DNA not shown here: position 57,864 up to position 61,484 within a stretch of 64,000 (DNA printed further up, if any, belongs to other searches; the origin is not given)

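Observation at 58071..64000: SNF2 helicase translationally coupled to a giant N6-adenine methyltransferase: probable 5' end of a DISARM class-1-like defence system, with an ORF missing from the track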

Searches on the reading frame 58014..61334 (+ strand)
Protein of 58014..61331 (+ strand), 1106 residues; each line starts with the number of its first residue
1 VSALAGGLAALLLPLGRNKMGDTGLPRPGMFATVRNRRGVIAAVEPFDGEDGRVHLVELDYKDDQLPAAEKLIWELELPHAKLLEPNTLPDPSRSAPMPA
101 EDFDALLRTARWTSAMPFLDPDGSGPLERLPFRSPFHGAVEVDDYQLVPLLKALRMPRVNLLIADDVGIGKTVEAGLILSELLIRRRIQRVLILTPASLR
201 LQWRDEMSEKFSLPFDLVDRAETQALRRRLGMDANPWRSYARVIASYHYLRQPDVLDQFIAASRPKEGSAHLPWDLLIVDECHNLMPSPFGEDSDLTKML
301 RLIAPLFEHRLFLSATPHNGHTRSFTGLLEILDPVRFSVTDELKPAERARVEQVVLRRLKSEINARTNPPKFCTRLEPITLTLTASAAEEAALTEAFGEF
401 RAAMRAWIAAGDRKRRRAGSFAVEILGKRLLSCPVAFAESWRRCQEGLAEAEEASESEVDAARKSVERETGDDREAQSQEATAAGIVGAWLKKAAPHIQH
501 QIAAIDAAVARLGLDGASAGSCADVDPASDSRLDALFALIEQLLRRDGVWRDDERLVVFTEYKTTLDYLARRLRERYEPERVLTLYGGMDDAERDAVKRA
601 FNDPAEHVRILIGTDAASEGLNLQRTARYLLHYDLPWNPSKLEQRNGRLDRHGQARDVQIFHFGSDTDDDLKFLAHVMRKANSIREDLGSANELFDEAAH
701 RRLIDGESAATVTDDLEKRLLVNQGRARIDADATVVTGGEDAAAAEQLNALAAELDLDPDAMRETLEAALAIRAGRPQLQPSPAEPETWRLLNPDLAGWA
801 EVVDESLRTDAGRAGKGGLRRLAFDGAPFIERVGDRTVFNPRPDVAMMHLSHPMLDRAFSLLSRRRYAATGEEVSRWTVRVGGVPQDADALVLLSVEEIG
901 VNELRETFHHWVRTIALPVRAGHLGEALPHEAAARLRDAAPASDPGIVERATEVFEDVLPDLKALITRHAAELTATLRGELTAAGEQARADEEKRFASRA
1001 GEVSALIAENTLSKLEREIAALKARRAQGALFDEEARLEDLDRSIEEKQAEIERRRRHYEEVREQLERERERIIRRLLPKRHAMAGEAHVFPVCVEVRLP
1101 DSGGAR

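Call 5: search_protein_families(library=pfam, proteins=[window:58071-61334:+], max_evalue=0.01)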
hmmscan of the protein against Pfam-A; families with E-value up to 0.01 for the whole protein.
window:58071-61334:+ (1087 aa): 4 families
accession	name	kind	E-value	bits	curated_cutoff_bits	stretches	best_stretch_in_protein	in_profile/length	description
PF00271.37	Helicase_C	-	1.5e-19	70.7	23.5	1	530-634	11-110/110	Helicase conserved C-terminal domain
PF00176.29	SNF2-rel_dom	-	1.5e-14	54.2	24.9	1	136-321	14-186/290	SNF2-related domain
PF00270.35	DEAD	-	2.1e-06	28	26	1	141-299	16-161/167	DEAD/DEAH box helicase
PF04851.21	ResIII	-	5.5e-06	26.8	22.5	1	140-299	24-163/164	Type III restriction enzyme, res subunit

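Call 6: search_protein_families(library=padloc, proteins=[window:58071-61334:+], max_evalue=0.01)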
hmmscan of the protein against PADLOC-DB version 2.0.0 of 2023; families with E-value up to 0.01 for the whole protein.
window:58071-61334:+ (1087 aa): 41 families (the best 25 are shown)
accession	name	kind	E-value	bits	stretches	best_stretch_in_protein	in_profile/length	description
PDLC02621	DrmD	-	2.9e-203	676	1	6-1083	12-1036/1040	DrmD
PDLC02572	DrmA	-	1.6e-147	491.2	1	6-1083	13-1036/1043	DrmA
PDLC02632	DrmD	-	3.9e-122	406.9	1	6-643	15-635/662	DrmD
PDLC02633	DrmD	-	5.5e-118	393.1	1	6-750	11-751/839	DrmD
PDLC02624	DrmD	-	1.8e-82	275.9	1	160-763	2-597/652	DrmD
PDLC02622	DrmD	-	4.3e-72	241.3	1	6-359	15-359/422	DrmD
PDLC02504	BrxHI|BrxHII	-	1.1e-70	236.8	1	121-674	108-622/971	BrxHII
PDLC02500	BrxHI|BrxHII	-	4.3e-68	228.7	1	115-645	83-585/933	BrxHI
PDLC00659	HmaA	-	3e-67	225.4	1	141-639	124-616/1176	SNF2 helicase / DEAD-box helicase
PDLC02623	DrmD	-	3.2e-52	175.5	2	504-679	499-670/1040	DrmD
PDLC02853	DpdE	-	8e-49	164.4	2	112-318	87-288/985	DpdE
PDLC02619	DrmD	-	9.2e-45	151.1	2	110-582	20-462/872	DrmD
PDLC02620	DrmD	-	3.1e-44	149.2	1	134-671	112-615/1060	DrmD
PDLC02843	DpdE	-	1.5e-41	140.3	2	119-323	155-322/1091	DpdE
PDLC02840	DpdE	-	7.8e-41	138.3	3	510-651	538-672/1091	DpdE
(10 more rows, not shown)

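Call 9: find_encoding_contigs(protein=window:58071-61334:+, flank=10000, max_places=6)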
Protein window:58071-61334:+ (1087 aa): no gene with exactly this product is on record in the collection.

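Call 10: find_encoding_contigs(protein=window:58014-61331:+, flank=10000)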
Protein seq(1106 aa) (1106 aa): no gene with exactly this product is on record in the collection.

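Call 28: search_solved_structures(query=window:58071-61334:+, max_evalue=0.001)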
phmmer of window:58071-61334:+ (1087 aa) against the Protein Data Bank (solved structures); distinct sequences matched with E-value up to 0.001: 80 (the best 60 are shown).
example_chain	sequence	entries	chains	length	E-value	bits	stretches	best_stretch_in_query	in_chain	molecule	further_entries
8so8_A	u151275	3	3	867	2.2e-32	115.5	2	138-319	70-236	RNA polymerase-associated protein RapA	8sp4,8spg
6bog_A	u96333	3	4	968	3.1e-32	115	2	138-319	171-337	RNA polymerase-associated protein RapA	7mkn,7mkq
7m8e_F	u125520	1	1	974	3.1e-32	114.9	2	138-319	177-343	RNA polymerase-associated protein RapA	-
4s20_K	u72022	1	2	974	3.3e-32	114.8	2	138-319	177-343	RNA polymerase-associated protein RapA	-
8t0l_F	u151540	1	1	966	2.6e-31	111.9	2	138-319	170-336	RNA polymerase-associated protein RapA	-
6ftx_W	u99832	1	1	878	2.5e-16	62.3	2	108-351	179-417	Chromatin-remodeling ATPase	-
3mwy_W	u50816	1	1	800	7.4e-14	54.1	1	108-328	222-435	Chromo domain-containing protein 1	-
9n6h_K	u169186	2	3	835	8.5e-14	53.9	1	108-328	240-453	Chromo domain-containing protein 1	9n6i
9n6k_L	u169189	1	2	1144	1.9e-13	52.8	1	108-328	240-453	Chromo domain-containing protein 1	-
7tn2_W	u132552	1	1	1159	2e-13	52.7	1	108-328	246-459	Chromo domain-containing protein 1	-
9r5s_W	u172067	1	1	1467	3.9e-13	51.7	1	108-328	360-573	Chromo domain-containing protein 1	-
5o9g_W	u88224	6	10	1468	3.9e-13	51.7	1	108-328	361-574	Chromo domain-containing protein 1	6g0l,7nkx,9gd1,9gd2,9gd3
9z04_A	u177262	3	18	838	9e-12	47.2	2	85-325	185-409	Lymphoid-specific helicase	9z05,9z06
1z63_A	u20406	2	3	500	1.6e-11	46.4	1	533-643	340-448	Helicase of the snf2/rad54 family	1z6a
6gej_M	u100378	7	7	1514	7.6e-11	44.1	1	533-748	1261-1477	Helicase SWR1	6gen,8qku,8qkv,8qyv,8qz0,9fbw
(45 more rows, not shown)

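Call 40: search_dna_similar(query=window:58071-61334:+, collection=plasmids, mode=protein, max_rows=25, max_evalue=1e-30)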
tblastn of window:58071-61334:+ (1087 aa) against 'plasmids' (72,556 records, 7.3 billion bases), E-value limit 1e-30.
Records with a match: 31; places in all: 31; records where one place covers at least 80% of the query: 0.
Best place of each record, by identity: <60% 31.
By first word of the organism name: Nostoc 4; Planktothrix 3; Synechocystis 2; Ensifer 2; Calothrix 2; Rhodococcus 2; Oscillatoria 1; Pseudanabaena 1; Sphingomonas 1; Scytonema 1; and 12 more.
By predicted mobility (MOB-suite, as given by PLSDB): non-mobilizable 18; conjugative 9; mobilizable 4.
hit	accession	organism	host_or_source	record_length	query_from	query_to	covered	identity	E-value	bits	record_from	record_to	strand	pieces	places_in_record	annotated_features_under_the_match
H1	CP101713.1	Synechocystis sp. B12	cell culture,mangrove water from the ...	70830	104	848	69%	48.2%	8e-129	629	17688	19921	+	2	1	DEAD/DEAH box helicase | hypothetical protein (x2) | SNF2-related protein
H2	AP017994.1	Planktothrix agardhii NIES-204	-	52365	4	672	62%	37.2%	1e-98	352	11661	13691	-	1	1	helicase domain protein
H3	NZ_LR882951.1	Planktothrix agardhii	-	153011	4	672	62%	37.2%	3e-98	351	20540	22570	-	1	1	drmD: DISARM system SNF2-like helicase DrmD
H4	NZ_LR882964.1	Planktothrix agardhii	-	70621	4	672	62%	37.1%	5e-97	347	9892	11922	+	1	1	drmD: DISARM system SNF2-like helicase DrmD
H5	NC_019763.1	Oscillatoria nigro-viridis PCC 7112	-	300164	5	672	61%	36.9%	2e-96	345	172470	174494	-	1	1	drmD: DISARM system SNF2-like helicase DrmD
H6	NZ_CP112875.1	Pseudanabaena galeata CCNP1313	-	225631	6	672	61%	36.4%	1e-91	331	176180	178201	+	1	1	drmD: DISARM system SNF2-like helicase DrmD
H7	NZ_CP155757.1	Sphingomonas parapaucimobilis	Chinese cabbage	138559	81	687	56%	39.0%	3e-77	287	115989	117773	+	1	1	drmD: DISARM system SNF2-like helicase DrmD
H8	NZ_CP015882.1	Ensifer adhaerens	silty clay loam soil (pH 6.1)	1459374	2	631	58%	36.2%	4e-70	265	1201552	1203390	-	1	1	none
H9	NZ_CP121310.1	Ensifer adhaerens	bacterial colony,soil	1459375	2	631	58%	36.2%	4e-70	265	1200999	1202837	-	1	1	none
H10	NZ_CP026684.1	Nostoc sp. 'Peltigera membranacea cyanobiont' N6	Lichen thallus,Peltigera membranacea ...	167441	10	623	56%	34.7%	3e-66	253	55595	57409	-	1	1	drmD: DISARM system SNF2-like helicase DrmD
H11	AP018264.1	Scytonema sp. NIES-4073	-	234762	10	623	56%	34.7%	3e-66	253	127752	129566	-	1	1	SNF2-related helicase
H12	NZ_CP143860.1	Synechococcus elongatus IITB7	whole organism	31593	5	619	57%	34.6%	4e-63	243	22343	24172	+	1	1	drmD: DISARM system SNF2-like helicase DrmD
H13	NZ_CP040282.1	Nostoc sp. C057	Phaeoceros,pure culture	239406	10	623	56%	34.6%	1e-65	251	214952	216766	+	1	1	drmD: DISARM system SNF2-like helicase DrmD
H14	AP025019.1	Calothrix sp. PCC 7716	-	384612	10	615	56%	34.9%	5e-65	249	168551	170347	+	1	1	SNF2-related Helicase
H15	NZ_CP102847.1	Microvirga terrae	soil,soil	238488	6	628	57%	33.6%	3e-67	256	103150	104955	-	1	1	drmD: DISARM system SNF2-like helicase DrmD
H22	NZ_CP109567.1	Nocardia sp. NBC_01377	-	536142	33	557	48%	33.9%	2e-47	193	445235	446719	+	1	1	drmD: DISARM system SNF2-like helicase DrmD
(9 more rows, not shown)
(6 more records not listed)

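Call 41: search_protein_families(library=ncbifam, proteins=[window:58071-61334:+], max_evalue=0.001)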
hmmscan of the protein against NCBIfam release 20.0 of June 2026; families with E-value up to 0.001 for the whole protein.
window:58071-61334:+ (1087 aa): 10 families
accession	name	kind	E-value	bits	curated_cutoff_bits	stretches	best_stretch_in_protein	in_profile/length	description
NF038317.1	DISARM_DrmD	equivalog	6.9e-203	676.8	610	1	7-1082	2-1019/1021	DISARM system SNF2-like helicase DrmD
NF041062.1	DpdE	equivalog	8.4e-59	199.5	500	2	120-329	151-327/1048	protein DpdE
NF003426.0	PRK04914.1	equivalog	7.9e-48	163.4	576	2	138-326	171-344/959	RNA polymerase-associated protein RapA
NF038318.1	DISARM_DrmD_b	equivalog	1.1e-43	149.6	950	2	111-582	18-459/868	DISARM system SNF2-like helicase DrmD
NF042964.1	phospholipD_antiphage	equivalog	2.4e-39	135.4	1100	2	514-642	665-799/895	phospholipase D-like domain-containing anti-phage protein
NF053675.1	pilus_reg_Snf2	equivalog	3.5e-16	58.5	1100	2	513-643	862-982/1029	pilus expression-regulating Snf2 family helicase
NF010337.0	PRK13766.1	equivalog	1.3e-09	36.7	610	1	514-684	350-516/781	Hef nuclease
NF041790.1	anti-phage_ZorD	equivalog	7.7e-08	30.7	1500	1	535-642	923-1033/1035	type I Zorya anti-phage system protein ZorD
TIGR01389.1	recQ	equivalog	8.9e-06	24.4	640.2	1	538-648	228-333/591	DNA helicase RecQ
NF008279.0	PRK11057.1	equivalog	3.5e-05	22.4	1015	1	538-647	240-344/608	ATP-dependent DNA helicase RecQ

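Call 42: get_annotated_region(hit=H1, flank=14000)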
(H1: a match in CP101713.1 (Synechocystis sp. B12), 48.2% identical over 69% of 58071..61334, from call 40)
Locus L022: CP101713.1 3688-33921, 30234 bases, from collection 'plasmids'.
description: Synechocystis sp. B12 plasmid unnamed4, complete sequence
organism: Synechocystis sp. B12 (NCBI taxid 2764086)
taxonomy: Bacteria; Cyanobacteriota; Cyanophyceae; Synechococcales; Merismopediaceae; Synechocystis; Synechocystis sp. B12
host: -; source: cell culture,mangrove water from the port of Santos, Brazil; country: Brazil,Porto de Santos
typing (MOB-suite, as given by PLSDB): non-mobilizable
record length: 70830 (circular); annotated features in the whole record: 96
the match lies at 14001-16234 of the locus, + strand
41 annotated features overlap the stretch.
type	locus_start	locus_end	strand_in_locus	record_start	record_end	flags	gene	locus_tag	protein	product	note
CDS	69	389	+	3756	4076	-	-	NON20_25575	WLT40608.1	hypothetical protein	-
CDS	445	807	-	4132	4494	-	-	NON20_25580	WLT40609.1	hypothetical protein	-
CDS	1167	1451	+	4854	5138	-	-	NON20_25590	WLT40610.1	hypothetical protein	-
CDS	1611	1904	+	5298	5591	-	-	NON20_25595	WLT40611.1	hypothetical protein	-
CDS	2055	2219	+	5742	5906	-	-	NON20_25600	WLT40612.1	hypothetical protein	-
CDS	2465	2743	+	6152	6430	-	-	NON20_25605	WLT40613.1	YbjN domain-containing protein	-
CDS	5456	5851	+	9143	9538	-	-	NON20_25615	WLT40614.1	NYN domain-containing protein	-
CDS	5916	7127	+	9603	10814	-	-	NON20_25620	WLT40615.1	hypothetical protein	-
CDS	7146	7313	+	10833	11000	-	-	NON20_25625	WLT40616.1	hypothetical protein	-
CDS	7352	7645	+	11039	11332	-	-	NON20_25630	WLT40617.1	hypothetical protein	-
CDS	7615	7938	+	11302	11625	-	-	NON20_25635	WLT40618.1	DEAD/DEAH box helicase family protein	-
CDS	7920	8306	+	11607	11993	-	-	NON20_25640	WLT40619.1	hypothetical protein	-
CDS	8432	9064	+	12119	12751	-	-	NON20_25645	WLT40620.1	hypothetical protein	-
CDS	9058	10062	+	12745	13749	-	-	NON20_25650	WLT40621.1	hypothetical protein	-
CDS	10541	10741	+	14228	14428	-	-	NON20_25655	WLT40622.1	hypothetical protein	-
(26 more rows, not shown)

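Call 43: get_annotated_region(hit=H3, flank=14000)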
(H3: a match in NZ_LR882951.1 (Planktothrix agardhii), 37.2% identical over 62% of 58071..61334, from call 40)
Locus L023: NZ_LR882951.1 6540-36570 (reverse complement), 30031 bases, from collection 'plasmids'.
description: Planktothrix agardhii strain PCC7805 plasmid p1
organism: Planktothrix agardhii (NCBI taxid 1160)
taxonomy: Bacteria; Cyanobacteriota; Cyanophyceae; Oscillatoriales; Microcoleaceae; Planktothrix; Planktothrix agardhii
host: -; source: -; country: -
typing (MOB-suite, as given by PLSDB): non-mobilizable
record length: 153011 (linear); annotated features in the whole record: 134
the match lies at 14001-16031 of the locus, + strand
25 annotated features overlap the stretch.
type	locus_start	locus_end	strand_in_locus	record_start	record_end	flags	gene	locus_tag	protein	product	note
CDS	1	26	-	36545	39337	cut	-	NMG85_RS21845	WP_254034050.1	HsdR family type I site-specific deoxyribonuclease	GO:0009307 - DNA restriction-modification system [Evidence IEA]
CDS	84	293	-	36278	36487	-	-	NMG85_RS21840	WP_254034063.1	hypothetical protein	-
CDS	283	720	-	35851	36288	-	-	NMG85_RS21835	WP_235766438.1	PIN domain-containing protein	-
CDS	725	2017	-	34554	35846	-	-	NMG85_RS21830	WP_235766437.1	restriction endonuclease subunit S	GO:0006304 - DNA modification [Evidence IEA]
CDS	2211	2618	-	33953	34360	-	-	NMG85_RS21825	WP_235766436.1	HEPN domain-containing protein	-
CDS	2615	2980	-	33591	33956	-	-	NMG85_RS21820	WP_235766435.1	nucleotidyltransferase domain-containing protein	-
CDS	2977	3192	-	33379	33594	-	-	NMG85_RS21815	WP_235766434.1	hypothetical protein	-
CDS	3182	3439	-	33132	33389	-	-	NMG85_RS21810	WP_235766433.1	hypothetical protein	-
CDS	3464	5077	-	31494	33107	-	-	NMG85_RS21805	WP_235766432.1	class I SAM-dependent DNA methyltransferase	-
CDS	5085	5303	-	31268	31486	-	-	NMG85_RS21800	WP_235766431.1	hypothetical protein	-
CDS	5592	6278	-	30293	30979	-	-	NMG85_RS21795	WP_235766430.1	site-specific integrase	GO:0015074 - DNA integration [Evidence IEA]; GO:0006310 - DNA recombination [Evidence IEA]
CDS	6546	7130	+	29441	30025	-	-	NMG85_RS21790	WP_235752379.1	hypothetical protein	-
CDS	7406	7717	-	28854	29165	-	-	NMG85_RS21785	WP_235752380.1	hypothetical protein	-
CDS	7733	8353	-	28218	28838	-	-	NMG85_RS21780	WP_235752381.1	hypothetical protein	-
CDS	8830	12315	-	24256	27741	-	-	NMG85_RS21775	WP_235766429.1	hypothetical protein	-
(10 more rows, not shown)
